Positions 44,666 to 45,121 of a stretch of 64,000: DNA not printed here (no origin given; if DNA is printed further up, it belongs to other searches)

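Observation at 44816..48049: Two paralogous stand-alone Fis-type HTH mini-proteins each lead an ammonium-transporter unit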

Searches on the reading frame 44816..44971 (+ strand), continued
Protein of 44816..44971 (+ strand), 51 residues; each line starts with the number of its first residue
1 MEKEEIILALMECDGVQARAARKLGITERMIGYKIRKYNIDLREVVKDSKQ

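Call 32: search_solved_structures(query=A1, max_evalue=0.01, show_alignments=3)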
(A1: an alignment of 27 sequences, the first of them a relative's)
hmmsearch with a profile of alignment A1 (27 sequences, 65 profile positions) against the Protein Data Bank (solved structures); distinct sequences matched with E-value up to 0.01: 7.
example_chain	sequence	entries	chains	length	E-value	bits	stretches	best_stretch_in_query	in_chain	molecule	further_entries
2m8g_X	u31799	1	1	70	5.1e-13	51.6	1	6-54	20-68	Transcriptional regulator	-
9qq6_C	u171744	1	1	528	3.1e-10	42.6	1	13-59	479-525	Nif-specific regulatory protein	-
4l5e_A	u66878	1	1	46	1.3e-05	27.8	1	7-51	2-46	Transcriptional regulator (NtrC family)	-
4l4u_A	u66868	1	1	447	0.00042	23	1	7-52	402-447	Transcriptional regulator (NtrC family)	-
4xl5_C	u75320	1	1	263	0.00061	22.5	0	15-36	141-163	bGFP-A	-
1ojl_A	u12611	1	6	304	0.0014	21.3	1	11-39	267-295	TRANSCRIPTIONAL REGULATORY PROTEIN ZRAR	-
8p53_C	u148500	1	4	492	0.0018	21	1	5-55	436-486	Transcriptional regulator FleQ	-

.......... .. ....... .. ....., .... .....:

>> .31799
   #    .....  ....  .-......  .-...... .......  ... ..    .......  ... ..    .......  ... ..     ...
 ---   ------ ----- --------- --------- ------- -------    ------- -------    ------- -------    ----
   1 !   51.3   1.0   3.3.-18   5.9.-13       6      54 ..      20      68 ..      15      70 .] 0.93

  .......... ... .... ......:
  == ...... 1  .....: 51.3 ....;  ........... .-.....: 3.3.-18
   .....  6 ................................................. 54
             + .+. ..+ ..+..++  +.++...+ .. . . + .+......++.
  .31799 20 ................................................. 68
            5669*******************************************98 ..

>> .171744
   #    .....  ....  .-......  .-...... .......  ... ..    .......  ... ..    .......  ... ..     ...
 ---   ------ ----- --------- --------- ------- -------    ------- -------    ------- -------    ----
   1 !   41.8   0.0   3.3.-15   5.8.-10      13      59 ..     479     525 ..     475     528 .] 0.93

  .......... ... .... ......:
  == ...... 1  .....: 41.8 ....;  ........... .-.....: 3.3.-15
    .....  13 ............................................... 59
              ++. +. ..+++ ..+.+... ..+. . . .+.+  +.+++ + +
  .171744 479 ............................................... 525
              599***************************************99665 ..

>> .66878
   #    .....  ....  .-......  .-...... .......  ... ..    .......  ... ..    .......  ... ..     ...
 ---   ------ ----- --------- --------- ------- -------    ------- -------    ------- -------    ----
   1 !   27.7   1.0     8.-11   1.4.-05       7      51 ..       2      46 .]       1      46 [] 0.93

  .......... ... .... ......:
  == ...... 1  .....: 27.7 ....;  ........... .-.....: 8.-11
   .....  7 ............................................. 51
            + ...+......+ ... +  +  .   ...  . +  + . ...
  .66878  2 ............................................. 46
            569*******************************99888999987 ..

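Call 33: find_related_loci(query=A1, collection=genome_contigs, flank=7000)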
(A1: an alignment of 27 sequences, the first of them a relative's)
Query A1 (69 aa) in genome_contigs; peptide patterns used: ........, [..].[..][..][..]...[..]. (x = any residue, [..] = any of these).
414 stretches matched a pattern; 325 encode a relative of the query (tblastn E <= 1e-3); the best 80 are kept; 80 distinct loci.
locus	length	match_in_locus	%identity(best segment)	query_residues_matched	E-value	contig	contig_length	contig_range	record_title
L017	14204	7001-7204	85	2-69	2e-32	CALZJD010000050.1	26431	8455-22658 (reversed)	MAG: Thermodesulfovibrionia bacterium isolate FO_M_Nitrospirota_05 genome assembly, contig: scaffold_5702, whole genome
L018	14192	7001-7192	84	2-65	1e-30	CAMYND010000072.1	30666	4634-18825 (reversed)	MAG: Thermodesulfovibrionia bacterium isolate FCS_M_Nitrospinota_09 genome assembly, contig: scaffold_5216, whole genome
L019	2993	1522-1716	82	2-66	1e-28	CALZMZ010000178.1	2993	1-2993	MAG: Thermodesulfovibrionia bacterium isolate FO_M_Nitrospirota_06 genome assembly, contig: scaffold_43974, whole genome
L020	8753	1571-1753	71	8-69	3e-21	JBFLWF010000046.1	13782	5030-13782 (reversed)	MAG: Nitrospirota bacterium isolate MAG025 MAG025_46, whole genome shotgun sequence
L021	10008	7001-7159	77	6-58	6e-21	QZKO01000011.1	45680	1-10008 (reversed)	MAG: Nitrospiraceae bacterium isolate SURF_11 Ga0104751_1001132, whole genome shotgun sequence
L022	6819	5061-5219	75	11-63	1e-20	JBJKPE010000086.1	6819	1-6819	MAG: Thermodesulfovibrionales bacterium isolate Bin_113 S1Ck127_824407_flag_0_multi_26.9611_len_6819, whole genome shotg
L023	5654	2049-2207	74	11-63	1e-20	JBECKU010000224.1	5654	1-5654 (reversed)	MAG: Candidatus Sulfobium sp. isolate ETDI26 k127_1998163, whole genome shotgun sequence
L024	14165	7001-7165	71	9-63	4e-20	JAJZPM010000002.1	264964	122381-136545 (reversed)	MAG: Nitrospirae bacterium isolate SKS1.bin124 NODE_27_length_264964_cov_5.702813, whole genome shotgun sequence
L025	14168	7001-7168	70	8-63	5e-20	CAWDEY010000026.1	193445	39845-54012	MAG: uncultured Nitrospira sp. isolate MFD05942.bin.3.80 genome assembly, contig: contig_76926, whole genome shotgun seq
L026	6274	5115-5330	58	6-69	4e-20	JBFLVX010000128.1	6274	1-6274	MAG: Nitrospirota bacterium isolate MAG017 MAG017_128, whole genome shotgun sequence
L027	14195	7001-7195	60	2-66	5e-20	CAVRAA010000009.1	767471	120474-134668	MAG: uncultured Nitrospiraceae bacterium isolate MFD00032.bin.1.209 genome assembly, contig: contig_5065, whole genome s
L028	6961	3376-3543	68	8-63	6e-20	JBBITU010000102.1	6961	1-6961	MAG: Nitrospirota bacterium isolate TCS170221_bin_403 NODE_3044_length_6961_cov_6.44718, whole genome shotgun sequence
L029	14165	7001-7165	71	9-63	5e-20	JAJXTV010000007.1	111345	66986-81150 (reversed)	MAG: Nitrospirae bacterium isolate BP4.bin66 NODE_114_length_111345_cov_2.687182, whole genome shotgun sequence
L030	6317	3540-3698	74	11-63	7e-20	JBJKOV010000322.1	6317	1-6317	MAG: Thermodesulfovibrionales bacterium isolate Bin_104 S1Ck127_3823283_flag_0_multi_8.8498_len_6317, whole genome shotg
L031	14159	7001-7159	74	6-58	6e-20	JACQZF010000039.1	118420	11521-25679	MAG: Nitrospirae bacterium isolate NC_groundwater_1560_Pr4_S-0.65um_46_16 SR1-18-Sp65_coassembly_scaffold_41697, whole g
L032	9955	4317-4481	73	9-63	9e-20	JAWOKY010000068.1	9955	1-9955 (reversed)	MAG: Thermodesulfovibrionales bacterium isolate bin_2_1 c_000029621796, whole genome shotgun sequence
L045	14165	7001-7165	69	9-63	2e-19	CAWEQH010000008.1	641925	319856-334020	MAG: uncultured Nitrospiraceae bacterium isolate MFD01872.bin.1.109 genome assembly, contig: contig_35153, whole genome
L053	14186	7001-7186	61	8-69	6e-19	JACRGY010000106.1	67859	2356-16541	MAG: Nitrospirae bacterium isolate NC_groundwater_1763_Pr3_B-0.1um_44_11 SR-2_scaffold_141_2049543, whole genome shotgun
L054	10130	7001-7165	64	4-58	5e-19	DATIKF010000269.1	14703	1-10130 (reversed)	MAG TPA_asm: Dissulfurispiraceae bacterium isolate SMAG_U15711 k141_142456, whole genome shotgun sequence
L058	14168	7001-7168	63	8-63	1e-18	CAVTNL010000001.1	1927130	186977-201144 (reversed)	MAG: uncultured Nitrospiraceae bacterium isolate MFD04752.bin.2.24 genome assembly, contig: contig_11908, whole genome s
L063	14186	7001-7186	61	8-69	1e-18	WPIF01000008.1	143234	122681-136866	MAG: Nitrospirae bacterium isolate X2_MetaBAT.7 scaffold_74, whole genome shotgun sequence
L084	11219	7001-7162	65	10-63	6e-18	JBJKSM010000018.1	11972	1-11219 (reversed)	MAG: Thermodesulfovibrionales bacterium isolate Bin_82 S1Ck127_3303186_flag_1_multi_7.0000_len_11972, whole genome shotg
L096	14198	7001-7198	58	3-63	1e-17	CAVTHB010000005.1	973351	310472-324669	MAG: uncultured Nitrospira sp. isolate MFD05942.bin.3.267 genome assembly, contig: contig_8952, whole genome shotgun seq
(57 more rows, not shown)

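Call 40: search_protein_families(library=pfam, proteins=[L053:175-1689:+, L053:1709-2455:+, L053:2474-2827:+, L053:3017-4549:+, L053:4715-5278:-, L053:5354-6142:-, L053:7263-8168:+, L054:2837-4480:+], max_evalue=0.001)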
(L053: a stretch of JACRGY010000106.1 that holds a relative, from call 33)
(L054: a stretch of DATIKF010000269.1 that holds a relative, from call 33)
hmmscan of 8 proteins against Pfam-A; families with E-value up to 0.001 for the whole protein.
L053:175-1689:+ (504 aa): 2 families
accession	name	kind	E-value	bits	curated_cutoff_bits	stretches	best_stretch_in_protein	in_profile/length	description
PF02369.22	Big_1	-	5.4e-07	30.1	34.9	0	132-207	17-86/93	Bacterial Ig-like domain (group 1)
PF23616.1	Ig_GEX2_N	-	2.3e-05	24.9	27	0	229-268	12-50/105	GEX2 N-terminal Ig-like domain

L053:1709-2455:+ (248 aa): 1 family
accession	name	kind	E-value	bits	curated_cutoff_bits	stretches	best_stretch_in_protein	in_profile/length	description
PF00121.24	TIM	-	8.2e-92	307.6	20.1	1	4-245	1-244/245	Triosephosphate isomerase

L053:2474-2827:+ (117 aa): 1 family
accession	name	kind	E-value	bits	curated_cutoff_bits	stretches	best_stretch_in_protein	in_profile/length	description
PF03840.19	SecG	-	1.9e-23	82.8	29.2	1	4-71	1-69/70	Preprotein translocase SecG subunit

L053:3017-4549:+ (510 aa): 11 families
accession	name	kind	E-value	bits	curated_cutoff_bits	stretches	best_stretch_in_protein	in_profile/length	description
PF00158.32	Sigma54_activat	-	1.6e-74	249.6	20.2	1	199-365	1-167/168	Sigma-54 interaction domain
PF25601.1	AAA_lid_14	-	8.7e-28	96.4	27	1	371-449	1-80/87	AAA+ ATPase lid domain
PF14532.12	Sigma54_activ_2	-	4.7e-19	69.4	25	1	200-370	1-138/138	Sigma-54 interaction domain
PF02954.25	HTH_8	-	3.9e-16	58.9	22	1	463-504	1-42/42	Bacterial regulatory protein, Fis family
PF01590.32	GAF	-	8.7e-15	55.9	22.4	1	29-164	4-131/133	GAF domain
PF13185.12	GAF_2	-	2e-13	51.2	28.6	1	29-164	6-133/136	GAF domain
PF07728.20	AAA_5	-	5.4e-06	26.9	22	1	222-341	1-123/139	AAA domain (dynein-related subfamily)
PF13492.12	GAF_3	-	5e-05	24.1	27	1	32-163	7-124/129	GAF domain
PF01078.27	Mg_chelatase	-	8.9e-05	22.4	20.3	0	212-245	14-47/207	Magnesium chelatase, subunit ChlI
PF07724.20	AAA_2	-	0.00056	20.4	27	0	220-348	3-131/166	AAA domain (Cdc48 subfamily)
PF00004.35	AAA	-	0.00075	20.4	21.2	0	223-341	1-110/131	ATPase family associated with various cellular activities (AAA)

L053:4715-5278:- (187 aa): 0 families

L053:5354-6142:- (262 aa): 0 families

L053:7263-8168:+ (301 aa): 0 families

L054:2837-4480:+ (547 aa): 9 families
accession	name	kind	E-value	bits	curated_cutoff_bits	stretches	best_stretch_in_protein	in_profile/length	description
PF00158.32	Sigma54_activat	-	4.7e-73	244.8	20.2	1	232-398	1-167/168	Sigma-54 interaction domain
PF25601.1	AAA_lid_14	-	3.9e-27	94.3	27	1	404-483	1-81/87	AAA+ ATPase lid domain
PF14532.12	Sigma54_activ_2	-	2.5e-20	73.6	25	1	233-403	1-138/138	Sigma-54 interaction domain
PF02954.25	HTH_8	-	8.5e-17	61.1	22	1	497-537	2-42/42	Bacterial regulatory protein, Fis family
PF01590.32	GAF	-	8.7e-15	55.9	22.4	1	60-197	2-131/133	GAF domain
PF13185.12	GAF_2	-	2.6e-11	44.3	28.6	1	67-197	11-133/136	GAF domain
PF07728.20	AAA_5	-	1.7e-06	28.5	22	1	255-373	1-122/139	AAA domain (dynein-related subfamily)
PF13492.12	GAF_3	-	7.5e-05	23.6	27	1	60-196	2-124/129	GAF domain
PF20030.5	bpMoxR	-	0.00067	19.2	27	0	248-377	26-148/205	MoxR domain in the MoxR-vWA-beta-propeller ternary systems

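Call 41: list_cluster_members(proteins=[P0254, P0247, P0233, P0262, P0218, P0230, P0121, P0122, P0123, P0182])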
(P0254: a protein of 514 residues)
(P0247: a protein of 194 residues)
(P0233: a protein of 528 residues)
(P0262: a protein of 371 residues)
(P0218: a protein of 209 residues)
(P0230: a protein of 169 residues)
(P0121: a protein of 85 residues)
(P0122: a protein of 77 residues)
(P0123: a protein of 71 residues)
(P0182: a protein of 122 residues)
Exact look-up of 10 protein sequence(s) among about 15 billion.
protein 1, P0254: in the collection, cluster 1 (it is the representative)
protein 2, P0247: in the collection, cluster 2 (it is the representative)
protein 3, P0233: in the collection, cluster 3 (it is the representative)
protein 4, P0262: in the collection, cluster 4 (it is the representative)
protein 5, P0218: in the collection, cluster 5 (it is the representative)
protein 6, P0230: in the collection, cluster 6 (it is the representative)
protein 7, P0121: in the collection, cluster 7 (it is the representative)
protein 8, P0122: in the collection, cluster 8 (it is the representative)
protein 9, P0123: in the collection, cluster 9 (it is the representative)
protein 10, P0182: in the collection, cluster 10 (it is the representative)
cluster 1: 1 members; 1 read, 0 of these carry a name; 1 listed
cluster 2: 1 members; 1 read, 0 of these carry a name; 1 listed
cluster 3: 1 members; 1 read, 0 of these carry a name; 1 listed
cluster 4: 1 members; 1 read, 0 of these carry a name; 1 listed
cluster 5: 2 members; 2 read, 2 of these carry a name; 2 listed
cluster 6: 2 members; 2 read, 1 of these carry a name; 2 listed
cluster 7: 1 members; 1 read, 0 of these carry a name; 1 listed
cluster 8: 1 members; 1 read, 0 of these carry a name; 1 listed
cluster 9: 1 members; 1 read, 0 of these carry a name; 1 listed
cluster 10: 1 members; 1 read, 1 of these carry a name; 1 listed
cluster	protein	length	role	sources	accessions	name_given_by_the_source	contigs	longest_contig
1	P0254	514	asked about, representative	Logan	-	-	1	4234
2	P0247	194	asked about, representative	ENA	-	-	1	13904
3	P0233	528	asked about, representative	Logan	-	-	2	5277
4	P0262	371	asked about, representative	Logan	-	-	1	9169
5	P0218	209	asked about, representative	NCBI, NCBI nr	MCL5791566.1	MAG: sigma 54-interacting transcriptional regulator, partial [Deltaproteobacteria ... | sigma 54-interacting transcriptional regulator [Deltaproteobacteria bacterium]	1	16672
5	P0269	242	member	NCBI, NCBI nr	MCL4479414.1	MAG: sigma 54-interacting transcriptional regulator, partial [Deltaproteobacteria ... | sigma 54-interacting transcriptional regulator [Deltaproteobacteria bacterium]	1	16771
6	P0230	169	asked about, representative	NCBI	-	-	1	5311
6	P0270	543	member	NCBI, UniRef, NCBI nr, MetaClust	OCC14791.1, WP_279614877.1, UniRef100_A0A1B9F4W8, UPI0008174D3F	Nitrogenase (molybdenum-iron)-specific transcriptional regulator NifA [Dissulfuribacter ... | Nif-specific regulatory protein n=1 Tax=Dissulfuribacter thermophilus TaxID=1156395 ... | nif-specific transcriptional activator NifA [Dissulfuribacter thermophilus]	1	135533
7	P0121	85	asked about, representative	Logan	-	-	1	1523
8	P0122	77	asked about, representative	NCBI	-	-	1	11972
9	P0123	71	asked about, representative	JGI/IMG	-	-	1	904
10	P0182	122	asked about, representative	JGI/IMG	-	hypothetical protein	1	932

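Call 42: search_protein_families(library=ncbifam, proteins=[P0002, P0107, L053:3017-4549:+], max_evalue=0.01)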
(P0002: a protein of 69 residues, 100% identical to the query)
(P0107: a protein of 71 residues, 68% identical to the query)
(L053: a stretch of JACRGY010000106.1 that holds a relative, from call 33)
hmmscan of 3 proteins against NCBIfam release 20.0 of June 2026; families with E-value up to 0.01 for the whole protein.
P0002 (69 aa): 5 families
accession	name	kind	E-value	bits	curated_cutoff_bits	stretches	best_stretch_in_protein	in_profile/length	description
TIGR01817.1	nifA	equivalog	6.6e-11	41.7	528.85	1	14-62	485-533/534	nif-specific transcriptional activator NifA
NF008469.0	PRK11361.1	equivalog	3.9e-07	29.1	714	1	11-60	409-458/461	acetoacetate metabolism transcriptional regulator AtoC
NF041552.1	TF_PrdR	equivalog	0.0013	17.1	795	1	11-57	531-577/577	sigma-54 dependent transcriptional regulator PrdR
NF050807.1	TransRegFlbDCaul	equivalog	0.0046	15.9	750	1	16-62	398-444/454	sigma-54-dependent transcriptional regulator FlbD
NF049963.1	RespRegFlgRCampy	domain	0.0061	15.5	750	1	5-58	375-429/429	fla regulon two-component system response regulator FlgR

P0107 (71 aa): 9 families
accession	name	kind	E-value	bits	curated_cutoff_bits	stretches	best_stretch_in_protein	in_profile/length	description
TIGR01817.1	nifA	equivalog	6.9e-12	44.9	528.85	1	13-58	488-533/534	nif-specific transcriptional activator NifA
NF008485.2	PRK11388.1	equivalog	3e-05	22.5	551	1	12-58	595-641/643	dihydroxyacetone kinase operon transcriptional regulator DhaR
NF008469.0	PRK11361.1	equivalog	7.9e-05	21.5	714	1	6-56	408-458/461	acetoacetate metabolism transcriptional regulator AtoC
NF049963.1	RespRegFlgRCampy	domain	0.0031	16.5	750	1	9-53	384-428/429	fla regulon two-component system response regulator FlgR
NF050807.1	TransRegFlbDCaul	equivalog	0.0037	16.2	750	1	12-53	398-439/454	sigma-54-dependent transcriptional regulator FlbD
TIGR02915.1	PEP_resp_reg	equivalog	0.0057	15.6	502.6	1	13-55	402-445/445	PEP-CTERM-box response regulator transcription factor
NF041552.1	TF_PrdR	equivalog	0.0085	14.5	795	1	5-53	529-577/577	sigma-54 dependent transcriptional regulator PrdR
NF041906.1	V4R_TF_MobR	exception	0.0099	14.4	999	0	13-52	505-544/544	phenol degradation transcriptional regulator MobR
NF038308.1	RNA_repair_RtcR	equivalog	0.01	14.7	650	0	10-56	469-520/530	RNA repair transcriptional activator RtcR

L053:3017-4549:+ (510 aa): 34 families (the best 25 are shown)
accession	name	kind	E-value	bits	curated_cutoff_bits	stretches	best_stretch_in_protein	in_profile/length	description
TIGR01817.1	nifA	equivalog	9.2e-176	585.7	528.85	2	10-445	3-444/534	nif-specific transcriptional activator NifA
NF041552.1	TF_PrdR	equivalog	2.1e-121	406.1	795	1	162-505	234-577/577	sigma-54 dependent transcriptional regulator PrdR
NF008469.0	PRK11361.1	equivalog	7e-121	404.1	714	1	179-507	125-457/461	acetoacetate metabolism transcriptional regulator AtoC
NF003451.0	PRK05022.1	equivalog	2.7e-108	362.9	476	1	121-503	116-507/512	nitric oxide reductase transcriptional regulator NorR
NF038308.1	RNA_repair_RtcR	equivalog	2.8e-105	353.2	650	1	172-507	155-519/530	RNA repair transcriptional activator RtcR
TIGR01818.1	ntrC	equivalog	3.8e-105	352.3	558.6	1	182-471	117-410/463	nitrogen regulation protein NR(I)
TIGR02915.1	PEP_resp_reg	equivalog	1.8e-104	350.1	502.6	1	182-506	125-444/445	PEP-CTERM-box response regulator transcription factor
NF011958.0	PRK15429.1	equivalog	3.3e-103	346.6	830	1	15-509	191-689/692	formate hydrogenlyase transcriptional activator FlhA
NF007689.0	PRK10365.1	equivalog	8e-99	331.4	760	1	197-498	139-436/441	sigma-54-dependent response regulator transcription factor ZraR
NF050807.1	TransRegFlbDCaul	equivalog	1.1e-97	327.8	750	1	197-505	118-439/454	sigma-54-dependent transcriptional regulator FlbD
NF008176.1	PRK10923.1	equivalog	3.3e-93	312.8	620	1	186-459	127-401/469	nitrogen regulation protein NR(I)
TIGR02329.1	propionate_PrpR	equivalog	7.3e-89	298.8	499.2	1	183-495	198-518/526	propionate catabolism operon regulatory protein PrpR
TIGR02974.1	phageshock_pspF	equivalog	7.1e-88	295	443.55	2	199-429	1-233/336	phage shock protein operon transcriptional activator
NF041946.1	LuxO_transreg_Vib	equivalog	7.2e-88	295.4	800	1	182-480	118-436/463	quorum-sensing sigma-54 dependent transcriptional regulator LuxO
NF041906.1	V4R_TF_MobR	exception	3.7e-85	286.5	999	1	180-504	215-544/544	phenol degradation transcriptional regulator MobR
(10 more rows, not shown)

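Call 48: predict_structure(alignment_id=A3)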
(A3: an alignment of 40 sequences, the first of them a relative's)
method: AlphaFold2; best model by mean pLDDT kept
length: 68 residues; sequences in the alignment: 40
mean_pLDDT: 86.9   pTM: 0.71
mean pLDDT of the five models: 86.9, 85.3, 84.3, 83.5, 83.6
residues with pLDDT >= 90: 47; 70-90: 12; 50-70: 6; < 50: 3
segments of 3 or more residues with pLDDT < 50: 66-68
pLDDT, mean of each block of 10 residues (from residue 1): 88 96 94 97 96 78 54
secondary structure, 60 per line:
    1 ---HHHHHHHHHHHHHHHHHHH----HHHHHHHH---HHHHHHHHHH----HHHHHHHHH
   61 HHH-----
elements in order: H4-22 H27-34 H38-47 H52-63

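Call 51: fold_search(model_id=the predicted structure, library=pdb)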
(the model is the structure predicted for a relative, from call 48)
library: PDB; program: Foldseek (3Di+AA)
matches with E <= 10: 394; with E <= 0.001: 0
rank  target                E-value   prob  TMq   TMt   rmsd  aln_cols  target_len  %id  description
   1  2m8g_MODEL_1_X        2.3e-02  1.00  0.69  0.67   2.2        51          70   43  Structure, function, and tethering of DNA-binding domains in 54 transcriptional activators (released 2013-08-28)
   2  4fth_B                9.0e-02  1.00  0.73  0.81   1.0        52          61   35  Crystal Structure of NtrC4 DNA-binding domain bound to double-stranded DNA (released 2012-08-29)
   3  3e7l_C                1.1e-01  1.00  0.71  0.80   1.0        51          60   35  Crystal structure of sigma54 activator NtrC4's DNA binding domain (released 2008-11-25)
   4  1etk_A                1.4e-01  1.00  0.66  0.60   2.0        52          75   27  THE CRYSTAL STRUCTURE OF E. COLI FIS MUTANT Q68A (released 2000-10-11)
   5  1etv_B                1.4e-01  1.00  0.65  0.56   2.1        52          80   25  THE CRYSTAL STRUCTURE OF E. COLI FIS MUTANT G72A (released 2000-10-11)
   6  1fip_A                1.5e-01  1.00  0.66  0.62   1.9        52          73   27  THE STRUCTURE OF FIS MUTANT PRO61ALA ILLUSTRATES THAT THE KINK WITHIN THE LONG ALPHA-HELIX IS NOT DUE TO THE PRESENCE  (released 1995-02-14)
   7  1ety_A                1.8e-01  1.00  0.66  0.61   1.9        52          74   27  THE CRYSTAL STRUCTURE OF E. COLI WILD-TYPE FIS (released 2000-10-11)
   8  1etq_C                2.1e-01  1.00  0.65  0.58   1.9        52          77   27  THE CRYSTAL STRUCTURE OF E. COLI FIS MUTANT R71Y (released 2000-10-11)
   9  1etw_A                2.1e-01  1.00  0.66  0.58   2.0        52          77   25  THE CRYSTAL STRUCTURE OF E. COLI FIS MUTANT G72D (released 2000-10-11)
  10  6p0s_B                2.1e-01  1.00  0.65  0.55   2.1        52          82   27  Crystal structure of ternary DNA complex "FX2" containing E. coli Fis and phage lambda Xis (released 2019-06-19)
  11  4l5e                  2.1e-01  1.00  0.58  0.84   2.4        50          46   38  Crystal structure of A. aeolicus NtrC1 DNA binding domain (released 2013-08-28)
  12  1fia_B                2.3e-01  1.00  0.64  0.57   2.1        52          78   27  CRYSTAL STRUCTURE OF THE FACTOR FOR INVERSION STIMULATION FIS AT 2.0 ANGSTROMS RESOLUTION (released 1993-10-31)
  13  1etk_B                2.4e-01  1.00  0.65  0.57   2.1        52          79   27  THE CRYSTAL STRUCTURE OF E. COLI FIS MUTANT Q68A (released 2000-10-11)
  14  1f36_A                2.4e-01  1.00  0.64  0.50   2.2        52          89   27  THE CRYSTAL STRUCTURE OF FIS MUTANT K36E REVEALS THAT THE TRANSACTIVATION REGION OF THE FIS PROTEIN CONTAINS EXTENDED  (released 1997-12-24)
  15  4fth_A                2.6e-01  1.00  0.72  0.72   1.0        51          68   35  Crystal Structure of NtrC4 DNA-binding domain bound to double-stranded DNA (released 2012-08-29)
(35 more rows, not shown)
